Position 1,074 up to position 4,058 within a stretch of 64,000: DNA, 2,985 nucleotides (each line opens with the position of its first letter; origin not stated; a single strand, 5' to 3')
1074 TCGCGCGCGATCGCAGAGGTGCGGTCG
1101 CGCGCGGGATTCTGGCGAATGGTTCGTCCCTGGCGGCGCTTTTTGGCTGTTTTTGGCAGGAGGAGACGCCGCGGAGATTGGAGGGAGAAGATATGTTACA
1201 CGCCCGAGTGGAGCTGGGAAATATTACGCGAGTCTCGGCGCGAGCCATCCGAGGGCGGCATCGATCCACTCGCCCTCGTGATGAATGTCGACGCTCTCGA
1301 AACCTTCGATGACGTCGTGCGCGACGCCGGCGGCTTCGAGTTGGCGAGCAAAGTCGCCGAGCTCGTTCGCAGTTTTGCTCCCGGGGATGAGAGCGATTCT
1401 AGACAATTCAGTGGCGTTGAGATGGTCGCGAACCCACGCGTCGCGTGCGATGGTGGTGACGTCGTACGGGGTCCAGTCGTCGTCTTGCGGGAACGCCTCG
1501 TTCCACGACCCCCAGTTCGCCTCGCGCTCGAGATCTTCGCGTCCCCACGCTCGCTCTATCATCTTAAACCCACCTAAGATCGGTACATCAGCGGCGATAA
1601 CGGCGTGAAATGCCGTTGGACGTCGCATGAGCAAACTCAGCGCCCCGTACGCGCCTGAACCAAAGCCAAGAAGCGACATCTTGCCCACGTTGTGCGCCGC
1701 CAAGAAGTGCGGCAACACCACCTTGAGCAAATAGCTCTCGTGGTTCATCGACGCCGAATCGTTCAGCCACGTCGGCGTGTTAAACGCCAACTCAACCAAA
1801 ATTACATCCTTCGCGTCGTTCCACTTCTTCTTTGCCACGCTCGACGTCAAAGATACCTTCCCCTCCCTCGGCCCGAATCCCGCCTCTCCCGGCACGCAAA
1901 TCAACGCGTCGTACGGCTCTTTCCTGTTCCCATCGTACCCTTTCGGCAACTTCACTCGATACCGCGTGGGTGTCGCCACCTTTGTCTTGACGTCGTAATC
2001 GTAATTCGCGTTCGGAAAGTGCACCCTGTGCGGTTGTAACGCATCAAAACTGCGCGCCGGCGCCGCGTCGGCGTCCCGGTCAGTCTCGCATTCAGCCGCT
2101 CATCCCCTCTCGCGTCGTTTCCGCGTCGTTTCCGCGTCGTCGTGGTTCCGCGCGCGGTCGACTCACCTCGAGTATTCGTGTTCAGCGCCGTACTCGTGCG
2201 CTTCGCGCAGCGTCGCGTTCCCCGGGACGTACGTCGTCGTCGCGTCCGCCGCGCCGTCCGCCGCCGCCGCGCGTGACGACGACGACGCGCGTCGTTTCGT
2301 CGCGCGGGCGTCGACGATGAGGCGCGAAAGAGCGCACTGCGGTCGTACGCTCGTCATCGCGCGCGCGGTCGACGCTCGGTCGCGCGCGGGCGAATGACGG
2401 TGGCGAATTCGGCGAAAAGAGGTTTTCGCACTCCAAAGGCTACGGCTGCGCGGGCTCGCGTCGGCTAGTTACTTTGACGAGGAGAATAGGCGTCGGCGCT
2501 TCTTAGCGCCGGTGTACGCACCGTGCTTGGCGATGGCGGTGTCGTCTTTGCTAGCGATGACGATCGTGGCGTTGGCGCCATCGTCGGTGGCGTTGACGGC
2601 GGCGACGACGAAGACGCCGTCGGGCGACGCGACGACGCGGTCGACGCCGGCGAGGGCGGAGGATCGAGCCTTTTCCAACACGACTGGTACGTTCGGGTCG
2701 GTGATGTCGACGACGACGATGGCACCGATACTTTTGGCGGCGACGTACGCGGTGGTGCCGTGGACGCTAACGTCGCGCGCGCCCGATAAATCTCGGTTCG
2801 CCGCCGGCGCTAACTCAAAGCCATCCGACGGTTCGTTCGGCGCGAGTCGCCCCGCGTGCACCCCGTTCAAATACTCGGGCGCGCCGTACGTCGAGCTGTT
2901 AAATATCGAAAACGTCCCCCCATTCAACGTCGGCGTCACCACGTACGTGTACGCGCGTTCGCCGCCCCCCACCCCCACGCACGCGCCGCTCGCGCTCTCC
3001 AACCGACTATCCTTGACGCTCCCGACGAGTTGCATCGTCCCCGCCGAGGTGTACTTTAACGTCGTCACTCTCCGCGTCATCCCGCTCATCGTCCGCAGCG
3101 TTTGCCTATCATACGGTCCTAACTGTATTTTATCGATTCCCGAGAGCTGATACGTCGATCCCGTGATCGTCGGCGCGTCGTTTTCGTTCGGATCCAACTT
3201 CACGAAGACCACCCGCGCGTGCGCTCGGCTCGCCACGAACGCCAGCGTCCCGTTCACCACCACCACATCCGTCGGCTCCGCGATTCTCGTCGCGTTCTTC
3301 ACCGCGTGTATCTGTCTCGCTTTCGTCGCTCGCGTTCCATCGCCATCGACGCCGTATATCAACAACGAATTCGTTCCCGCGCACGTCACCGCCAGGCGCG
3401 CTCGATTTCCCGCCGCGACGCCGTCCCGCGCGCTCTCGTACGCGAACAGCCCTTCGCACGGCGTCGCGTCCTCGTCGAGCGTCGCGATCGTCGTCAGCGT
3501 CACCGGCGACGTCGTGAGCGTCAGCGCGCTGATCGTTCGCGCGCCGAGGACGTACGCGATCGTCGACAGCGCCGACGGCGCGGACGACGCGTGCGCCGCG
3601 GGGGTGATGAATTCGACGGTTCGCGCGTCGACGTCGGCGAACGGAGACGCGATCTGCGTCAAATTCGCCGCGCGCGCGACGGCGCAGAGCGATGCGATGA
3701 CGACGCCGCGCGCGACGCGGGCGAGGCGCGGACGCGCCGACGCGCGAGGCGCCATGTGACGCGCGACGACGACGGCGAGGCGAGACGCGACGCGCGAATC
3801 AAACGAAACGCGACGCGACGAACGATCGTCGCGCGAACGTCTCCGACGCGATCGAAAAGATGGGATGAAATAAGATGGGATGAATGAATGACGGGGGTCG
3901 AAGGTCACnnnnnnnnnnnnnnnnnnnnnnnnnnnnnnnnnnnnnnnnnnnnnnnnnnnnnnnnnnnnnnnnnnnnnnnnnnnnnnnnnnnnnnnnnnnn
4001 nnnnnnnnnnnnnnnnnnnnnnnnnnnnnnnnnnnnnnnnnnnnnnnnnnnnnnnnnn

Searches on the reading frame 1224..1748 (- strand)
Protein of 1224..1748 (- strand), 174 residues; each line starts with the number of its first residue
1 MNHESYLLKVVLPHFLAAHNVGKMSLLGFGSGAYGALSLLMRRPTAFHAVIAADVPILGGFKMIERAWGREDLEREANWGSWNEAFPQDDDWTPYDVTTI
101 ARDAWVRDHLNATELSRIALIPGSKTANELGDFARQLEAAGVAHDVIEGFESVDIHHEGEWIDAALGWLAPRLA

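Call 17: search_protein_families(library=pfam, proteins=[window:1224-1748:-], max_evalue=0.01)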
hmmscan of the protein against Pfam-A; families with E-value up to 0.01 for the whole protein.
window:1224-1748:- (174 aa): 1 family
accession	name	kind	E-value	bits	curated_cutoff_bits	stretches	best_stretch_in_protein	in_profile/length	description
PF00756.26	Esterase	-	0.0085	16.3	22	1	19-101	114-187/251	Putative esterase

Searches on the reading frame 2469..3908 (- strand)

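Call 4: search_protein_families(library=pfam, proteins=[window:2469-3908:-], max_evalue=0.01)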
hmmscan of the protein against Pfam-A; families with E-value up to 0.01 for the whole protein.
window:2469-3908:- (479 aa): 1 family
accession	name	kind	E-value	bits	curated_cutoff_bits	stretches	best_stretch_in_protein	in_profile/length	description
PF08309.17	LVIVD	-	0.0022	17.7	20.2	1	377-409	4-35/42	LVIVD repeat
